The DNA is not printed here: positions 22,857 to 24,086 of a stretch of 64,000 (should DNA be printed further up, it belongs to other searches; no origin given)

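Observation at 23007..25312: UbiA-family prenyl-phosphate transferase + HAD phosphatase + methyltransferase: a DPA-like lipid-linked pentose donor pathway?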

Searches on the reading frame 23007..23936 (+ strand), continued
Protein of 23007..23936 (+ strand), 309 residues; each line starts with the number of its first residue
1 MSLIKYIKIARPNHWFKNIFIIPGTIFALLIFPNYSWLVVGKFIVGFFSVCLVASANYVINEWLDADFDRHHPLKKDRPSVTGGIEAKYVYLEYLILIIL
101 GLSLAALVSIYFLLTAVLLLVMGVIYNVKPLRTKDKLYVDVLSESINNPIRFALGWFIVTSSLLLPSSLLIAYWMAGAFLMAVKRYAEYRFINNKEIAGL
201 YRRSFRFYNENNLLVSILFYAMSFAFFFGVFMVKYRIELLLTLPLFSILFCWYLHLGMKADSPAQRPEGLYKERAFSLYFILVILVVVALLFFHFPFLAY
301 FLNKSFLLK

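Call 20: search_protein_families(library=pfam, proteins=[L057:7523-9163:-, L080:11002-12444:+, L053:13539-14213:+, L040:993-3446:+, L054:6168-6842:+, L059:12456-12887:+, L060:5978-6721:+, L052:8305-9183:+, L060:3519-4862:+, L079:4362-5426:+], max_evalue=0.01)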
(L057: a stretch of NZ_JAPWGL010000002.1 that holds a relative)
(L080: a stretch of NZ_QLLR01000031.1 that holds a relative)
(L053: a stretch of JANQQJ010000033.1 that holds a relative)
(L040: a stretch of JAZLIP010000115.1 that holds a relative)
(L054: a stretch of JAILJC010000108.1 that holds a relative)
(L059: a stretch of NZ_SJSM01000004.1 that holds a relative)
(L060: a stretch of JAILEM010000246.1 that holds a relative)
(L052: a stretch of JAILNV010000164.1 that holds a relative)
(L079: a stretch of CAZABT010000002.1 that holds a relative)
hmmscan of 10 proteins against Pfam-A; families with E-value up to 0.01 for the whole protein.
L057:7523-9163:- (546 aa): 1 family
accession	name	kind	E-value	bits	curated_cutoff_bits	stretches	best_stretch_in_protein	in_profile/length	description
PF13231.12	PMT_2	-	6.4e-08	33.4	26.1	1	69-227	2-155/160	Dolichyl-phosphate-mannose-protein mannosyltransferase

L080:11002-12444:+ (480 aa): 1 family
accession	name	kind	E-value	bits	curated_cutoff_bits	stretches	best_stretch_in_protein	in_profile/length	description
PF05199.19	GMC_oxred_C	-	1.6e-10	42.1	24.6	1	417-471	71-138/139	GMC oxidoreductase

L053:13539-14213:+ (224 aa): 1 family
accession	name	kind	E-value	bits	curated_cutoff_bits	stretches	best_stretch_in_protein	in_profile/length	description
PF12710.13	HAD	-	9.6e-28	98.3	27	1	12-194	2-188/189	haloacid dehalogenase-like hydrolase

L040:993-3446:+ (817 aa): 6 families
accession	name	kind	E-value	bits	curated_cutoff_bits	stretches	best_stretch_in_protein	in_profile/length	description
PF00069.31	Pkinase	-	5.2e-57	193.7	31.7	1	12-256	1-252/263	Protein kinase domain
PF03793.24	PASTA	-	7.4e-45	151.2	23.2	3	670-733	1-64/64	PASTA domain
PF07714.23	PK_Tyr_Ser-Thr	-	2e-43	149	23.1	1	14-256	3-249/258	Protein tyrosine and serine/threonine kinase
PF03109.22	ABC1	-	3.8e-09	36.5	22.9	1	84-166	142-223/244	ABC1 atypical kinase-like domain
PF14531.12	Kinase-like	-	0.0002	21.2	25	1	108-254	143-273/289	Kinase-like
PF01636.29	APH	-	0.0022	18.2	23.2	0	128-155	167-195/239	Phosphotransferase enzyme family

L054:6168-6842:+ (224 aa): 2 families
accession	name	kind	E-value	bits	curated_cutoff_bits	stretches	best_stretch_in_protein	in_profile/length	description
PF00834.25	Ribul_P_3_epim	-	8.2e-73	244.5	21.1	1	4-200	2-198/198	Ribulose-phosphate 3 epimerase family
PF00977.27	His_biosynth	-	0.0059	16.5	23.6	0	167-201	72-107/228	Histidine biosynthesis protein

L059:12456-12887:+ (143 aa): 0 families

L060:5978-6721:+ (247 aa): 3 families
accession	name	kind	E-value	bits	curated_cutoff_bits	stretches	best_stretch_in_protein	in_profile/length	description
PF00481.26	PP2C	-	2e-20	74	20.3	1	31-233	33-255/255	Protein phosphatase 2C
PF13672.11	PP2C_2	-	2.6e-16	60.2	24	1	13-228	8-199/209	Protein phosphatase 2C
PF07228.17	SpoIIE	-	1.8e-11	44.8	25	1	35-239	7-190/192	Stage II sporulation protein E (SpoIIE)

L052:8305-9183:+ (292 aa): 7 families
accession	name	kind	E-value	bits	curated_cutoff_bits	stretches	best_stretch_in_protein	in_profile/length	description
PF03193.22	RsgA_GTPase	-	9.7e-52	175.7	30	1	62-225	2-173/174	RsgA GTPase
PF16745.11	RsgA_N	-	2.9e-17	62.6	27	1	2-52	1-50/54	RsgA N-terminal domain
PF01926.29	MMR_HSR1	-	7.5e-08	32.9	21.9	1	163-223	4-57/113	50S ribosome-binding GTPase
PF02421.24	FeoB_N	-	0.00024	21.1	27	0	98-155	97-155/156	Ferrous iron transport protein B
PF00009.33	GTP_EFTU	-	0.00044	20.3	26.5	1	73-156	90-182/188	Elongation factor Tu GTP binding domain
PF13191.12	AAA_16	-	0.0037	18.2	32.6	1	159-183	25-49/167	AAA ATPase domain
PF00005.33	ABC_tran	-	0.004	18.2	25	1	158-207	11-63/137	ABC transporter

L060:3519-4862:+ (447 aa): 7 families
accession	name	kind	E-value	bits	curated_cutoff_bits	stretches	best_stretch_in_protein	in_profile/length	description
PF01189.24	Methyltr_RsmB-F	-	5.3e-44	150.7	27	1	253-445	7-199/199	16S rRNA methyltransferase RsmB/F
PF01029.23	NusB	-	3.3e-26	92.7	23.1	1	4-127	3-132/133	NusB family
PF13847.12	Methyltransf_31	-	6.2e-11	42.6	27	1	252-389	1-117/145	Methyltransferase domain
PF22458.1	RsmF-B_ferredox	-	4.1e-09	36.9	27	1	156-220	5-68/74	Methyltr_RsmF/B-like, ferredoxin-like domain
PF01728.25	FtsJ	-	1.6e-08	35.1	24.1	1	252-388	19-142/181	FtsJ-like methyltransferase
PF01209.24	Ubie_methyltran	-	0.0036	17.1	20.1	1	249-310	42-103/233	ubiE/COQ5 methyltransferase family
PF09445.16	Methyltransf_15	-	0.0039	17.2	22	1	257-358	3-106/165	RNA cap guanine-N2 methyltransferase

L079:4362-5426:+ (354 aa): 2 families
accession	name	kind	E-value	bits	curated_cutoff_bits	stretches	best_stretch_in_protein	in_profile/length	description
PF21016.3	RlmN_N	-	6.4e-17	61.5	24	1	4-60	1-57/60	Ribosomal RNA large subunit methyltransferase N-terminal domain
PF04055.27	Radical_SAM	-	2.2e-16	60.9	29.5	1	108-270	2-161/166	Radical SAM superfamily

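Call 21: search_solved_structures(query=A1, max_evalue=1, show_alignments=1)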
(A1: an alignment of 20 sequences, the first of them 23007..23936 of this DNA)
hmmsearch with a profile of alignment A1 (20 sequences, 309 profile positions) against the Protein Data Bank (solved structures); distinct sequences matched with E-value up to 1: 4.
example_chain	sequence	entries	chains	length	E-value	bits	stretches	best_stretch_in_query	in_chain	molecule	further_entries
8j8j_D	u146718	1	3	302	4.4e-18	68.7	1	6-230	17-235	Decaprenyl-phosphate phosphoribosyltransferase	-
8j8k_A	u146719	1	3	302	2.4e-10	43.3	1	6-230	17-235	Decaprenyl-phosphate phosphoribosyltransferase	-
4tq3_A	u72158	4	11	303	5.3e-08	35.6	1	5-247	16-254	Prenyltransferase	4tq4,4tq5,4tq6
4od4_A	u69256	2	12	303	0.46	12.8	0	18-126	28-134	4-hydroxybenzoate octaprenyltransferase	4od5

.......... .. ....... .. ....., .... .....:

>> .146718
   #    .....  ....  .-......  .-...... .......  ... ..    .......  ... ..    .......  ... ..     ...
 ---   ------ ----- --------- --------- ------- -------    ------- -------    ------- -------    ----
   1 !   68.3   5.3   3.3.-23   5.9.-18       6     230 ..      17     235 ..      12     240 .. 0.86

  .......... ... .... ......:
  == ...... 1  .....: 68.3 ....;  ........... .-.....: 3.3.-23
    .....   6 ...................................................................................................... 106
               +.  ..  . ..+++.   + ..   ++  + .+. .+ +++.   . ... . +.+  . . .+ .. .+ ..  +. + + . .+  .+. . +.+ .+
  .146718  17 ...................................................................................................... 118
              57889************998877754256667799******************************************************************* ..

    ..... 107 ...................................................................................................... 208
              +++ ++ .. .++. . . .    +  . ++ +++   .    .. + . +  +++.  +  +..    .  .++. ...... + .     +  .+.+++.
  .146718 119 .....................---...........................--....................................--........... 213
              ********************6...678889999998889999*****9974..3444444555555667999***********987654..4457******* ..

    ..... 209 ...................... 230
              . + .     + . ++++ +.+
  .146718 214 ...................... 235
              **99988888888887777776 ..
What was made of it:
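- With the family profile they are 4.4e-18, 5e-8 and 0.46 (call 21).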

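Call 55: search_protein_families(library=ncbifam, proteins=[L080:11002-12444:+], max_evalue=0.001)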
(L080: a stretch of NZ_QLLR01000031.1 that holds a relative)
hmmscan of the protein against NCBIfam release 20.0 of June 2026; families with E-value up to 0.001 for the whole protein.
L080:11002-12444:+ (480 aa): 2 families
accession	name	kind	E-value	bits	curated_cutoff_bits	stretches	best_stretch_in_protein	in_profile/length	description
TIGR02462.1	pyranose_ox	equivalog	1.5e-12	47.2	544.9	1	381-477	446-541/548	pyranose oxidase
NF058674.1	CholsOxChoxAB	equivalog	6.4e-06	24.9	850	1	415-472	468-525/535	cholesterol oxidase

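Call 59: search_protein_families(library=pfam, proteins=[L041:6624-7481:-, L054:9831-10586:+, L060:13736-14374:-, L072:4408-5733:+, L035:18785-19231:+, L071:4873-6420:+, L045:13765-14697:+, L073:6043-7266:+, L023:2667-4601:+, L003:1202-2782:-], max_evalue=0.001)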
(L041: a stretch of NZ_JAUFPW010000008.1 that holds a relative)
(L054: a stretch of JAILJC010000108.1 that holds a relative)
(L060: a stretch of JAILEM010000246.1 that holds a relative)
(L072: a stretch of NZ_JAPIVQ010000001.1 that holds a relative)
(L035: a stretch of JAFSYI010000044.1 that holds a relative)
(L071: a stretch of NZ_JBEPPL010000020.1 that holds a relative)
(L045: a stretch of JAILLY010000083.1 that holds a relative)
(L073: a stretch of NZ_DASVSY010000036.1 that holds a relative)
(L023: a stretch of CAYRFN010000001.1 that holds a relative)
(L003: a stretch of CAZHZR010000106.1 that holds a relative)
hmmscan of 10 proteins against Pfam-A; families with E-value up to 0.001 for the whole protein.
L041:6624-7481:- (285 aa): 1 family
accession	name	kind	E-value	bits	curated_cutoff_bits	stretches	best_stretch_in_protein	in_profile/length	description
PF02485.27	Branch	-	2.8e-22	79.9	23.4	1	3-253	1-241/250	Core-2/I-Branching enzyme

L054:9831-10586:+ (251 aa): 4 families
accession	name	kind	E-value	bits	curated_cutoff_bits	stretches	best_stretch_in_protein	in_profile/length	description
PF00005.33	ABC_tran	-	2.5e-26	93.4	25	1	24-166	2-136/137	ABC transporter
PF13304.12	AAA_21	-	1.8e-09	38.5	27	1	123-203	222-303/304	AAA domain, putative AbiEii toxin, Type IV TA system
PF02463.25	SMC_N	-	1.4e-07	31.6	40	0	138-213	136-212/220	RecF/RecN/SMC N terminal domain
PF13476.12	AAA_23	-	0.00029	22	27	1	24-53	11-39/201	AAA domain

L060:13736-14374:- (212 aa): 1 family
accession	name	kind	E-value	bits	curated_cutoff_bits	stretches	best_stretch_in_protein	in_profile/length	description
PF00156.33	Pribosyltran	-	0.00061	19.6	26.3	1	77-160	44-124/158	Phosphoribosyl transferase domain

L072:4408-5733:+ (441 aa): 0 families

L035:18785-19231:+ (148 aa): 1 family
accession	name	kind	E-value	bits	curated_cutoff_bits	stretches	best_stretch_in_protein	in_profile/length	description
PF02623.20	FliW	-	1e-32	112.9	25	1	19-141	1-122/122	FliW protein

L071:4873-6420:+ (515 aa): 2 families
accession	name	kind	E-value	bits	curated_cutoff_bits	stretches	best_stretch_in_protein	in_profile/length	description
PF14322.12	SusD-like_3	-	6e-28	98.8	27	1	52-271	1-191/191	Starch-binding associating with outer membrane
PF07980.17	SusD_RagB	-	1e-22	81.6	23.1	1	386-514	147-297/297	SusD family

L045:13765-14697:+ (310 aa): 1 family
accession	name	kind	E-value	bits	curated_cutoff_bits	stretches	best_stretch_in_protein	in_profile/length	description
PF01458.23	SUFBD_core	-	1.9e-20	73.7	27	1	90-308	18-232/232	SUF system FeS cluster assembly, SufBD core domain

L073:6043-7266:+ (407 aa): 3 families
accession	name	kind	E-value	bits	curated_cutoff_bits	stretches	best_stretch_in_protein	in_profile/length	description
PF13692.12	Glyco_trans_1_4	-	3.8e-22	79.5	27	1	228-361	2-139/142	Glycosyl transferases group 1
PF13439.12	Glyco_transf_4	-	1.1e-14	55.3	28.5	1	16-216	2-170/170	Glycosyltransferase Family 4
PF13579.12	Glyco_trans_4_4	-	4e-12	47.2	29.7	1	17-211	2-158/158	Glycosyl transferase 4-like domain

L023:2667-4601:+ (644 aa): 4 families
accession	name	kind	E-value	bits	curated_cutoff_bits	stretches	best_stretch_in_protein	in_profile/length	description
PF00733.27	Asn_synthase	-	2.6e-86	290.9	21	1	237-622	1-354/354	Asparagine synthase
PF13537.11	GATase_7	-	1.2e-50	171.1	25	1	47-165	1-123/123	Glutamine amidotransferase domain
PF13522.11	GATase_6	-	6.6e-44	149.5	27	1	30-159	1-130/130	Glutamine amidotransferase domain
PF12481.13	DUF3700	-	7.4e-05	22.8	27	1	111-154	123-166/228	Aluminium induced protein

L003:1202-2782:- (526 aa): 0 families

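Call 68: predict_structure(alignment_id=A1)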
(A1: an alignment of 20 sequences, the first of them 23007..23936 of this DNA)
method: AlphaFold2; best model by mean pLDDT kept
length: 309 residues; sequences in the alignment: 20
mean_pLDDT: 90.3   pTM: 0.87
mean pLDDT of the five models: 90.3, 89.8, 88.7, 86.0, 81.7
residues with pLDDT >= 90: 194; 70-90: 110; 50-70: 4; < 50: 1
segments of 3 or more residues with pLDDT < 50: none
pLDDT, mean of each block of 10 residues (from residue 1): 82 82 91 84 96 94 90 87 88 96 98 97 91 90 93 95 87 95 93 91 92 96 95 85 93 92 80 91 92 86 74
secondary structure, 60 per line:
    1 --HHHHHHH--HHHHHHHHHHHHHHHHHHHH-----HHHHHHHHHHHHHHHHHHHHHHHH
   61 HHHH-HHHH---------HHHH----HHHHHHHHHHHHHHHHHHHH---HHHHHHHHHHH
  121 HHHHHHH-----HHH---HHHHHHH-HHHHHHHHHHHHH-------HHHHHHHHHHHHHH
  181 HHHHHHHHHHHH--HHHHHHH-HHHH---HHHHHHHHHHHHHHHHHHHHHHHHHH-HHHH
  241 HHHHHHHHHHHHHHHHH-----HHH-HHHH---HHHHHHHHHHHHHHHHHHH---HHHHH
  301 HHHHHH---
elements in order: H3-9 H12-31 H37-64 H66-69 H79-82 H87-106 H110-127 H139-145 H147-159 H167-192 H195-201 H203-206 H210-235 H237-257 H267-270 H274-292 H296-306

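Call 70: fold_search(model_id=the predicted structure, library=pdb)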
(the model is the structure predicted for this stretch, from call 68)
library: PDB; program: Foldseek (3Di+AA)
matches with E <= 10: 308; with E <= 0.001: 14
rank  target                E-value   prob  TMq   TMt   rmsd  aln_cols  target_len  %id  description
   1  8j8j_A                1.4e-08  1.00  0.78  0.83   3.4       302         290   23  Membrane bound PRTase, C3 symmetry, donor bound (released 2024-02-07)
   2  4tq4_D                1.2e-07  1.00  0.69  0.73   4.7       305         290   22  Structure of a UbiA homolog from Archaeoglobus fulgidus bound to DMAPP and Mg2+ (released 2014-07-16)
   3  4tq4_C                2.1e-07  1.00  0.69  0.74   5.0       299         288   23  Structure of a UbiA homolog from Archaeoglobus fulgidus bound to DMAPP and Mg2+ (released 2014-07-16)
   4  4tq4_B                3.2e-07  1.00  0.68  0.73   5.3       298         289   22  Structure of a UbiA homolog from Archaeoglobus fulgidus bound to DMAPP and Mg2+ (released 2014-07-16)
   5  8j8k_A                5.3e-07  1.00  0.75  0.80   3.9       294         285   22  Membrane bound PRTase, C3 symmetry, acceptor bound (released 2024-02-07)
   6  4tq3_B                5.5e-07  1.00  0.69  0.75   4.9       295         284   23  Structure of a UbiA homolog from Archaeoglobus fulgidus bound to GPP and Mg2+ (released 2014-07-16)
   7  4tq4_A                5.5e-07  1.00  0.68  0.72   4.8       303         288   23  Structure of a UbiA homolog from Archaeoglobus fulgidus bound to DMAPP and Mg2+ (released 2014-07-16)
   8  4tq3_A                6.0e-07  1.00  0.70  0.75   4.7       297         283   22  Structure of a UbiA homolog from Archaeoglobus fulgidus bound to GPP and Mg2+ (released 2014-07-16)
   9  4tq6_B                1.1e-05  1.00  0.66  0.75   4.6       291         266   22  Structure of a UbiA homolog from Archaeoglobus fulgidus bound to Cd2+ (released 2014-07-16)
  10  4tq5                  1.1e-05  1.00  0.66  0.73   5.2       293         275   22  Structure of a UbiA homolog from Archaeoglobus fulgidus (released 2014-07-16)
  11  6m31_A                1.1e-05  1.00  0.63  0.68   6.1       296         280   20  Structural and Functional Insights into an Archaeal Lipid Synthase (released 2021-02-03)
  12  7bpu_A                2.4e-05  1.00  0.62  0.68   6.2       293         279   18  Structural and mechanistic insights into the biosynthesis of Digeranylgeranylglyceryl phosphate synthase in membranes (released 2021-04-14)
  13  4tq6_A                2.8e-05  1.00  0.66  0.75   4.8       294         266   21  Structure of a UbiA homolog from Archaeoglobus fulgidus bound to Cd2+ (released 2014-07-16)
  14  4od5_A                5.2e-04  1.00  0.67  0.74   4.5       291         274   18  Substrate-bound structure of a UbiA homolog from Aeropyrum pernix K1 (released 2014-03-19)
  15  4od4_A                4.3e-03  1.00  0.64  0.71   4.7       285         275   17  Apo structure of a UbiA homolog from Aeropyrum pernix K1 (released 2014-03-19)
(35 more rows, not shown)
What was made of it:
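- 23007..23936 (+): UbiA-superfamily polyprenyl-phosphate 5-phosphoribosyltransferase (PPPRS-like, 309 aa). It is also the best by fold: the AF2 model has pLDDT 90.3 and TM 0.78/0.83 to 8j8j (calls 68, 70).
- On Polyprenyl-phosphate 5-phosphoribosyltransferase (DPPRS/PPPRS; Rv3806c, ORF15-C): The best Foldseek PDB hit is 8j8j at TM 0.78/0.83 and RMSD 3.4 Å, ahead of AfUbiA (0.69), DGGGPS, ApUbiA and UBIAD1 (calls 68, 70).
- The best fold match is 8j8j, at TM 0.78/0.83 and RMSD 3.4 Å (call 70). The AfUbiA and DGGGP synthase structures are also significant fold matches (call 70).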

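Call 73: find_encoding_contigs(protein=P0005, flank=7000, max_places=1)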
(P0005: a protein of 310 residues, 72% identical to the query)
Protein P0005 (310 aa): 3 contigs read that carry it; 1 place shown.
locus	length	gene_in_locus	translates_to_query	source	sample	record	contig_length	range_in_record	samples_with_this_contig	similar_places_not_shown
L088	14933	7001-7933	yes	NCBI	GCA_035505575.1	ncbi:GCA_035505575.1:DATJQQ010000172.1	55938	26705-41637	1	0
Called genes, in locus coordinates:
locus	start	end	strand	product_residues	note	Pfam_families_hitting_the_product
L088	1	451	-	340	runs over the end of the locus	PF04055:Radical_SAM, PF13186:SPASM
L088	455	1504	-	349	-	-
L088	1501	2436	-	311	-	PF01531:Glyco_transf_11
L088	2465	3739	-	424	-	PF00005:ABC_tran, PF13304:AAA_21 (faint), PF14524:Wzt_C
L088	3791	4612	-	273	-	PF01061:ABC2_membrane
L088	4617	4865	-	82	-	PF12728:HTH_17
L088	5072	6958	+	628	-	-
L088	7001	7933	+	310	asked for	PF01040:UbiA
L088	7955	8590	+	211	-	PF00702:Hydrolase, PF13419:HAD_2, PF13242:Hydrolase_like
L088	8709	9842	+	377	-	PF01370:Epimerase, PF04321:RmlD_sub_bind, PF16363:GDP_Man_Dehyd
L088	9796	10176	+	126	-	-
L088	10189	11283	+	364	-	PF00266:Aminotran_5 (weak), PF01041:DegT_DnrJ_EryC1, PF00155:Aminotran_1_2 (weak), PF01212:Beta_elim_lyase (weak)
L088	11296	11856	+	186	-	PF08241:Methyltransf_11, PF13649:Methyltransf_25 (weak)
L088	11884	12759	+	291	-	PF02485:Branch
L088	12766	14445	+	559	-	PF19484:DUF6020 (weak)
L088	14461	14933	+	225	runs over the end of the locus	PF00535:Glycos_transf_2, PF10111:Glyco_tranf_2_2 (weak), PF13641:Glyco_tranf_2_3 (weak)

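Call 74: find_encoding_contigs(protein=P0006, flank=7000, max_places=1)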
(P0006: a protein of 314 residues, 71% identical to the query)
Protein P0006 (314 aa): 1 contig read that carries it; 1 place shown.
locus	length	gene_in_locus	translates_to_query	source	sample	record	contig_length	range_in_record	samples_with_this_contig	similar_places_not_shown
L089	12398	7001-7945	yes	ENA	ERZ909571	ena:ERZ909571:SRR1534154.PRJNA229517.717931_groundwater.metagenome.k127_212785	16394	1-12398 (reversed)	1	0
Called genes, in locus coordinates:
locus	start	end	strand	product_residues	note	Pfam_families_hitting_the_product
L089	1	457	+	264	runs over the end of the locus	PF08241:Methyltransf_11 (weak), PF03269:DUF268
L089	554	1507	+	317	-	-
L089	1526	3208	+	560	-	PF13489:Methyltransf_23 (faint)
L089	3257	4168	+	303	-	PF04989:RMNT_CmcI, PF13578:Methyltransf_24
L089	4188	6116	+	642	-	-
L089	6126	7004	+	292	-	PF13489:Methyltransf_23, PF13847:Methyltransf_31 (faint), PF08241:Methyltransf_11, PF08242:Methyltransf_12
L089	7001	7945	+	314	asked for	PF01040:UbiA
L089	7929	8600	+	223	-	PF00702:Hydrolase, PF13419:HAD_2 (faint)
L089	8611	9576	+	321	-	PF01073:3Beta_HSD, PF01370:Epimerase, PF02719:Polysacc_synt_2, PF04321:RmlD_sub_bind, PF05368:NmrA (faint), PF07993:NAD_binding_4 (weak), PF16363:GDP_Man_Dehyd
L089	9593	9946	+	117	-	PF05635:23S_rRNA_IVP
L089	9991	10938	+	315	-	PF01073:3Beta_HSD, PF01370:Epimerase, PF02719:Polysacc_synt_2, PF04321:RmlD_sub_bind, PF16363:GDP_Man_Dehyd, PF13460:NAD_binding_10 (weak), PF07993:NAD_binding_4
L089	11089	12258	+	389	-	PF08421:Methyltransf_13, PF13489:Methyltransf_23, PF08484:Methyltransf_14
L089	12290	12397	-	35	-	?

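Call 76: search_dna_similar(query=window:23007-23936:+, collection=phages, mode=protein, max_rows=10)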
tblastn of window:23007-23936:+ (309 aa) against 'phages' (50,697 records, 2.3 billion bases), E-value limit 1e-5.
No match.
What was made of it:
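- Tried and rejected: Phage search: the UbiA protein matched no phage genome (call 76).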
